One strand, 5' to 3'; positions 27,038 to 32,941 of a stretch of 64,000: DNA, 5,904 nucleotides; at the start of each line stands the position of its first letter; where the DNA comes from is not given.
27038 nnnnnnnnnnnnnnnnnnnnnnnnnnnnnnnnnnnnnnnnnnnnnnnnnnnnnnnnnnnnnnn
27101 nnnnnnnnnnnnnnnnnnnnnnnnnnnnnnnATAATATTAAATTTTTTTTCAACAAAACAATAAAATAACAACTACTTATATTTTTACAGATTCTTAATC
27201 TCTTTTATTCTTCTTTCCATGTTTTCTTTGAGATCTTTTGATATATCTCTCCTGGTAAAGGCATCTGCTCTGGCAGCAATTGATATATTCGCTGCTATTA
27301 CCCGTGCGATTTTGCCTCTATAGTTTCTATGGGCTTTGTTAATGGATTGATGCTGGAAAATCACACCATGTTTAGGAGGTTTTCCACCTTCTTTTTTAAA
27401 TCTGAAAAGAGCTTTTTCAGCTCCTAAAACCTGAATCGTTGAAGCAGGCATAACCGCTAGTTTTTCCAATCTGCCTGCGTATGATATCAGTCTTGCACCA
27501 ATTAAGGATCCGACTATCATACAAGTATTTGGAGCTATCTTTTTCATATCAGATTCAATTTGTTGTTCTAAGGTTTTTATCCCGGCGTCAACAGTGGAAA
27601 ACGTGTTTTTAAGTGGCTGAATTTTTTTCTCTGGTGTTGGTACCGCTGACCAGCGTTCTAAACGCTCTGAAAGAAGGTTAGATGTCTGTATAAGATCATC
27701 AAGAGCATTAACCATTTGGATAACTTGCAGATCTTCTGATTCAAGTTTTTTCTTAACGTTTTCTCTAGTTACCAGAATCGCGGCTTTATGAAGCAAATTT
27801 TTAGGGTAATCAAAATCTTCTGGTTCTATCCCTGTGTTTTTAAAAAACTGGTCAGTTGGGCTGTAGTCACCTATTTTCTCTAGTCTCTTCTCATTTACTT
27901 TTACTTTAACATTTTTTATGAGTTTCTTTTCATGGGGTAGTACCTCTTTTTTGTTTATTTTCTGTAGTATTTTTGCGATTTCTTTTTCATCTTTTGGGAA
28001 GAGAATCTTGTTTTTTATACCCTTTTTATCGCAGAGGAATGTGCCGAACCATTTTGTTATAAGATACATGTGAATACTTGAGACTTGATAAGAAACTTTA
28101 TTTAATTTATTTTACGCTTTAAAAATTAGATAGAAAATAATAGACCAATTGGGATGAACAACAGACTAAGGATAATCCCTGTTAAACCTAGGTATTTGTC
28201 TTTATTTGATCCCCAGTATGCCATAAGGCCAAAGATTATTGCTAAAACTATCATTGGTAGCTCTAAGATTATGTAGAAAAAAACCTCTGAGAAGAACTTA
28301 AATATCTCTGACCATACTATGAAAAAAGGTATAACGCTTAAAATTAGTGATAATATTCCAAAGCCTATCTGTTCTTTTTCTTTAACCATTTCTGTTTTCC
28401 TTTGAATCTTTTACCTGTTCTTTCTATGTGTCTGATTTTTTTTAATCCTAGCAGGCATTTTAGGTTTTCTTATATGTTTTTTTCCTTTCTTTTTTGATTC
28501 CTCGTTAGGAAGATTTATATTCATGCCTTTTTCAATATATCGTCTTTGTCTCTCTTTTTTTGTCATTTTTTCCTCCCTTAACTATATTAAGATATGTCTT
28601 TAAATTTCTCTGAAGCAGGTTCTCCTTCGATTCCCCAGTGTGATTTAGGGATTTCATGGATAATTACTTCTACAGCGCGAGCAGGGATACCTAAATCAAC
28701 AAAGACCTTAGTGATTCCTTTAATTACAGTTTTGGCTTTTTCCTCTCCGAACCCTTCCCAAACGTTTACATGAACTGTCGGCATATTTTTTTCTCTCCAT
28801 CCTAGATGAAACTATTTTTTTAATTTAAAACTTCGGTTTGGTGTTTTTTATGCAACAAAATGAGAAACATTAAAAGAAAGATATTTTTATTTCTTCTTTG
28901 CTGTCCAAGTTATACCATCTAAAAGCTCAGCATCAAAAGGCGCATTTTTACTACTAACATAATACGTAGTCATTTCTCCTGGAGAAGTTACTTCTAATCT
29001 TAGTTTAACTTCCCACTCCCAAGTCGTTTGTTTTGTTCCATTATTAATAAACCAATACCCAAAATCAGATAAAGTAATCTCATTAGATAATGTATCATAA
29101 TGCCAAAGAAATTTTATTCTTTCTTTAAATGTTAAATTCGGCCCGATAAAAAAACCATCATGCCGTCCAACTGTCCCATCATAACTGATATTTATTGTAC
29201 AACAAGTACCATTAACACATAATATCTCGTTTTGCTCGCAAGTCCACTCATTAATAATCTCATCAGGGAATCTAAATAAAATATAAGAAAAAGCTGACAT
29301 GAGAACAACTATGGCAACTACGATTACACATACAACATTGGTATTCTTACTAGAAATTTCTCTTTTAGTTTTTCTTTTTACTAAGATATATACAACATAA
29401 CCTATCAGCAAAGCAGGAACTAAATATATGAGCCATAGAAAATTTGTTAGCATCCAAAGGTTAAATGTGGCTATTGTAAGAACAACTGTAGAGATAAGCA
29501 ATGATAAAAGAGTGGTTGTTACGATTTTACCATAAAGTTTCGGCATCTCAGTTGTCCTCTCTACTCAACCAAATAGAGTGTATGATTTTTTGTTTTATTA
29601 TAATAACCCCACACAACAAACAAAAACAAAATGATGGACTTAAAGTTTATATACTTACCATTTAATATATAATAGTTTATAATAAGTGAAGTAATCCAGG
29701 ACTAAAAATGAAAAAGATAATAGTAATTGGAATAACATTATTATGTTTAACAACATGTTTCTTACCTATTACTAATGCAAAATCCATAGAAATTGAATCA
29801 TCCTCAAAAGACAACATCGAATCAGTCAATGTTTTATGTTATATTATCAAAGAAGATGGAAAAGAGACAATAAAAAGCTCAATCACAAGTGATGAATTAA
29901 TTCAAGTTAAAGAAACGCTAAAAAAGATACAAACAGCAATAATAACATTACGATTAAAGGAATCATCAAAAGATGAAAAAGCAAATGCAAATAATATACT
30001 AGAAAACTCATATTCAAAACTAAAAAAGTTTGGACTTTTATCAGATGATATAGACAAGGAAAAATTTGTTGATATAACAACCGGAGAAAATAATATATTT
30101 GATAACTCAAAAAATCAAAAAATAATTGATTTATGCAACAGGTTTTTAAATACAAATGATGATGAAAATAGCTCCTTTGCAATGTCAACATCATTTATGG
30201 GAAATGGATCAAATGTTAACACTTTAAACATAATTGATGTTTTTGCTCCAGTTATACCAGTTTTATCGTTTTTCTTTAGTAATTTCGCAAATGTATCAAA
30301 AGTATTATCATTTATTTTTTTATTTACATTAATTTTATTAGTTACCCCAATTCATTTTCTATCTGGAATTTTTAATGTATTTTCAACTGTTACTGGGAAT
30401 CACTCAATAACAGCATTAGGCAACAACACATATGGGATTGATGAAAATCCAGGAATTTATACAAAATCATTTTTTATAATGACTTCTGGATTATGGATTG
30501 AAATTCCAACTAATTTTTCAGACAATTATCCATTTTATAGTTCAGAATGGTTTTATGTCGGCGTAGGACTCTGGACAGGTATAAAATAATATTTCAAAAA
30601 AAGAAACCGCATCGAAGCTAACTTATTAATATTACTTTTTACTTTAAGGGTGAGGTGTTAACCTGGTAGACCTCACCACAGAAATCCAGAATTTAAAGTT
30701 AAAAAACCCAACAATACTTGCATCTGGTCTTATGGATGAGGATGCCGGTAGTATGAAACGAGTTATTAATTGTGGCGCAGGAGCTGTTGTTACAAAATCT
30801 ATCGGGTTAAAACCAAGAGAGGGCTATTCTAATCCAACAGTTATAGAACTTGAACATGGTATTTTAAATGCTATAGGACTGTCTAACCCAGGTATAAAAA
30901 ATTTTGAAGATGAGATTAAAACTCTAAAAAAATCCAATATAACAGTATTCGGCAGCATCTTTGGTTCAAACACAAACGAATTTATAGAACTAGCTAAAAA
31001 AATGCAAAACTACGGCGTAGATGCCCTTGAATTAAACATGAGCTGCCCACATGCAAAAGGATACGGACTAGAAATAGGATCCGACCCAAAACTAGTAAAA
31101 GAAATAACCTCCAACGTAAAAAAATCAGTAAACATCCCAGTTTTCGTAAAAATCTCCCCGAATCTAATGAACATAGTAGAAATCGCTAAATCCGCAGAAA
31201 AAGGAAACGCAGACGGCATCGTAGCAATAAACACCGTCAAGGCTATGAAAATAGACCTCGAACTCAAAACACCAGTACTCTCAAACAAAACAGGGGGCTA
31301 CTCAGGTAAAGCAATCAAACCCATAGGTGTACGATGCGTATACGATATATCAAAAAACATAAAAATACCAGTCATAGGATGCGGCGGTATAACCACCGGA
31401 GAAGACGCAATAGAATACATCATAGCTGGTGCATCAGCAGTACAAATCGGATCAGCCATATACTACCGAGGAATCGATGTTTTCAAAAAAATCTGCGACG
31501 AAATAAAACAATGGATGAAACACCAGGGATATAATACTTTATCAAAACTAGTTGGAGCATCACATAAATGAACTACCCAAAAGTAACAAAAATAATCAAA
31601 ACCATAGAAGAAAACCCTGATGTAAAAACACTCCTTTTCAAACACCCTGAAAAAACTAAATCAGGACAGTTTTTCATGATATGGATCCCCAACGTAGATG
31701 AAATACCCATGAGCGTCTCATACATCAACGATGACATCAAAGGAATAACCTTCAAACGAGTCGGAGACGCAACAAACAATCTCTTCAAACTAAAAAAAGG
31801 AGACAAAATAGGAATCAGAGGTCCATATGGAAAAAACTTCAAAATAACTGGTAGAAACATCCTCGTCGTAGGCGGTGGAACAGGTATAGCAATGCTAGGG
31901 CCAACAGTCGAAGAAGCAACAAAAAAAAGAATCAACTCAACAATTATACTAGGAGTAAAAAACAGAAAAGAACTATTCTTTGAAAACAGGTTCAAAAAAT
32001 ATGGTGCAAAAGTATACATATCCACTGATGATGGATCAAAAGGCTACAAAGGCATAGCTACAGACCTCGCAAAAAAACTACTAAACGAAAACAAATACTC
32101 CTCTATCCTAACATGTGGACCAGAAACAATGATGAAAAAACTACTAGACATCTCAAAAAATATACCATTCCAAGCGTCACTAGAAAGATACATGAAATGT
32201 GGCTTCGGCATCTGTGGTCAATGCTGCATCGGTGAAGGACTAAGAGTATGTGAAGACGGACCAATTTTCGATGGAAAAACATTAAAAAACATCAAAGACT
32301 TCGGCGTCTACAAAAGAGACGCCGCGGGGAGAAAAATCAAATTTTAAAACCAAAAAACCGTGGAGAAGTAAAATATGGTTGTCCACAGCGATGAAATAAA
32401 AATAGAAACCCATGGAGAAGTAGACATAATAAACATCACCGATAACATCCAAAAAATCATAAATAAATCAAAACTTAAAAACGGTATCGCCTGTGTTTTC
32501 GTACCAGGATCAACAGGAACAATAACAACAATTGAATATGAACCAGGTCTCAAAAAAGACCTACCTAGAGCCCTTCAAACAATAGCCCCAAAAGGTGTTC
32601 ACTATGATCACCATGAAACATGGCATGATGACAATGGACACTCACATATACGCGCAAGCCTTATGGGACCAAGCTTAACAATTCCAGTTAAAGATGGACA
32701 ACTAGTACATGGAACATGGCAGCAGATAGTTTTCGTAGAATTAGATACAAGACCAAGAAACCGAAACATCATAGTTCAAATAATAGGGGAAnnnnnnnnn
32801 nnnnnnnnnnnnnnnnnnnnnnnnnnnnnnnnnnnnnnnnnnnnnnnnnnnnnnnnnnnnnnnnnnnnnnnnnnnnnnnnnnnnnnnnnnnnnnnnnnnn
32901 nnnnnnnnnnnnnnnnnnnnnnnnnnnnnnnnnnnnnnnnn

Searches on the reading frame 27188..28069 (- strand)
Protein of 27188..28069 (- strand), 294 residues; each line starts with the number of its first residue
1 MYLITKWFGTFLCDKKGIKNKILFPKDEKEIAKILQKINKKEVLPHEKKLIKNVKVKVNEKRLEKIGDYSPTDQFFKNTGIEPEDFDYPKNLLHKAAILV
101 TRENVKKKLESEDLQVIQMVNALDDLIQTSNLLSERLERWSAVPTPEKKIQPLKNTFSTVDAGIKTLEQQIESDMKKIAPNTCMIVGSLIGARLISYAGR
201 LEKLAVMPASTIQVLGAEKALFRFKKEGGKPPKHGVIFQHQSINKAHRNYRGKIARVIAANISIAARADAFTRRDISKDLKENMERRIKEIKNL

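Call 10: search_protein_families(library=pfam, proteins=[window:27188-28069:-], max_evalue=0.0001)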
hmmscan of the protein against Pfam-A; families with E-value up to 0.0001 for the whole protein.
window:27188-28069:- (294 aa): 1 family
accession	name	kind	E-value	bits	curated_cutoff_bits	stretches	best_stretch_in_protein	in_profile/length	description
PF01798.23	Nop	-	5e-43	147.6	25.4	1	149-289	85-227/228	snoRNA binding domain, fibrillarin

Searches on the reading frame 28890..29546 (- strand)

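Call 10: search_protein_families(library=pfam, proteins=[window:28890-29546:-], max_evalue=0.0001)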
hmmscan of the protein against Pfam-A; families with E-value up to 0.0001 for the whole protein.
window:28890-29546:- (219 aa): 0 families

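Call 18: search_protein_families(library=pfam, proteins=[window:28890-29546:-], max_evalue=1)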
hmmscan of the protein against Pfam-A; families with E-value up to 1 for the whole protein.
window:28890-29546:- (219 aa): 8 families
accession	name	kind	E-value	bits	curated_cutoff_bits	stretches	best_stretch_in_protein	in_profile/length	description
PF13858.11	DUF4199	-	0.018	15.9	32.3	1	16-94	10-92/165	Protein of unknown function (DUF4199)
PF17555.7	TssN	-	0.037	13.9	30.3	1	12-92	33-115/274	Type VI secretion system, TssN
PF10101.14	DUF2339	-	0.047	12.9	33.6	1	18-92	487-569/659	Predicted membrane protein (DUF2339)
PF01925.25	TauE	-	0.062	13.4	32.6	1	7-86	60-142/237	Sulfite exporter TauE/SafE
PF19592.4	DUF6097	-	0.52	10.9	27.5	1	27-64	102-138/152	Family of unknown function (DUF6097)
PF12666.12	PrgI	-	0.6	11.1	27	1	39-86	22-63/91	PrgI family protein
PF14256.11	YwiC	-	0.68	10.6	25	0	15-81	60-125/126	YwiC-like protein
PF19529.4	DUF6057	-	0.84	8.9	29.8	1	11-90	125-214/569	Family of unknown function (DUF6057)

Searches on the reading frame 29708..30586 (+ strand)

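Call 10: search_protein_families(library=pfam, proteins=[window:29708-30586:+], max_evalue=0.0001)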
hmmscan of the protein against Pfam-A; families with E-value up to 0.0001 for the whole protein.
window:29708-30586:+ (293 aa): 0 families

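Call 18: search_protein_families(library=pfam, proteins=[window:29708-30586:+], max_evalue=1)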
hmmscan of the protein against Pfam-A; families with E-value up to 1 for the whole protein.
window:29708-30586:+ (293 aa): 5 families
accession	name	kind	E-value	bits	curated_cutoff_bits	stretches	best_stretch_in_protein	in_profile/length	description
PF17261.7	DUF5327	-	0.0086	17.2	27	1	21-99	16-94/95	Family of unknown function (DUF5327)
PF07062.17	Clc-like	-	0.033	14.1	24.9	1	130-242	70-175/212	Clc-like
PF25352.1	PH_ULP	-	0.16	12.4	27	1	50-97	38-86/120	Ubiquitin-like protease PH domain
PF14979.11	TMEM52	-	0.35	11.3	26.4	1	5-68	23-77/132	Transmembrane 52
PF20237.3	DUF6594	-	0.87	9.9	30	1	119-213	129-214/238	Family of unknown function (DUF6594)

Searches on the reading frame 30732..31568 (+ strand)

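Call 10: search_protein_families(library=pfam, proteins=[window:30732-31568:+], max_evalue=0.0001)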
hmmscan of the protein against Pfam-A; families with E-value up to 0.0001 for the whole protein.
window:30732-31568:+ (279 aa): 5 families
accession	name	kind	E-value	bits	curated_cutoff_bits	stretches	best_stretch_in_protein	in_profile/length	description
PF01180.27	DHO_dh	-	2.2e-75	254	27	1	3-262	23-291/291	Dihydroorotate dehydrogenase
PF01207.24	Dus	-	2.4e-14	53.6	20.4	1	75-245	59-219/311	Dihydrouridine synthase (Dus)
PF04481.18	DUF561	-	3e-06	27.1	21.6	0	201-259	176-234/243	Protein of unknown function (DUF561)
PF03060.21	NMO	-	1.3e-05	25.2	28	1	162-243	139-225/331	Nitronate monooxygenase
PF00977.27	His_biosynth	-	1.9e-05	24.7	23.6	0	118-248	108-227/228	Histidine biosynthesis protein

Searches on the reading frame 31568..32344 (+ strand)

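Call 10: search_protein_families(library=pfam, proteins=[window:31568-32344:+], max_evalue=0.0001)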
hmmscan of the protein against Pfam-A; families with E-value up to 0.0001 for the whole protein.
window:31568-32344:+ (259 aa): 2 families
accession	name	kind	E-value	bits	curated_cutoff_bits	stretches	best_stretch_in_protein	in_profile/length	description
PF10418.14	DHODB_Fe-S_bind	-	4.2e-11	42.8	23.9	1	206-239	1-40/41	Iron-sulfur cluster binding domain of dihydroorotate dehydrogenase B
PF00175.26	NAD_binding_1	-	5e-06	27.6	22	1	101-191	2-106/109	Oxidoreductase NAD-binding domain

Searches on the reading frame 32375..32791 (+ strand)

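Call 10: search_protein_families(library=pfam, proteins=[window:32375-32791:+], max_evalue=0.0001)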
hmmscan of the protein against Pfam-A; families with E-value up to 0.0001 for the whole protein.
window:32375-32791:+ (139 aa): 1 family
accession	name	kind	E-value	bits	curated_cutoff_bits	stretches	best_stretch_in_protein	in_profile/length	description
PF01894.22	UPF0047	-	1.2e-37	129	27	1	20-136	1-117/117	Uncharacterised protein family UPF0047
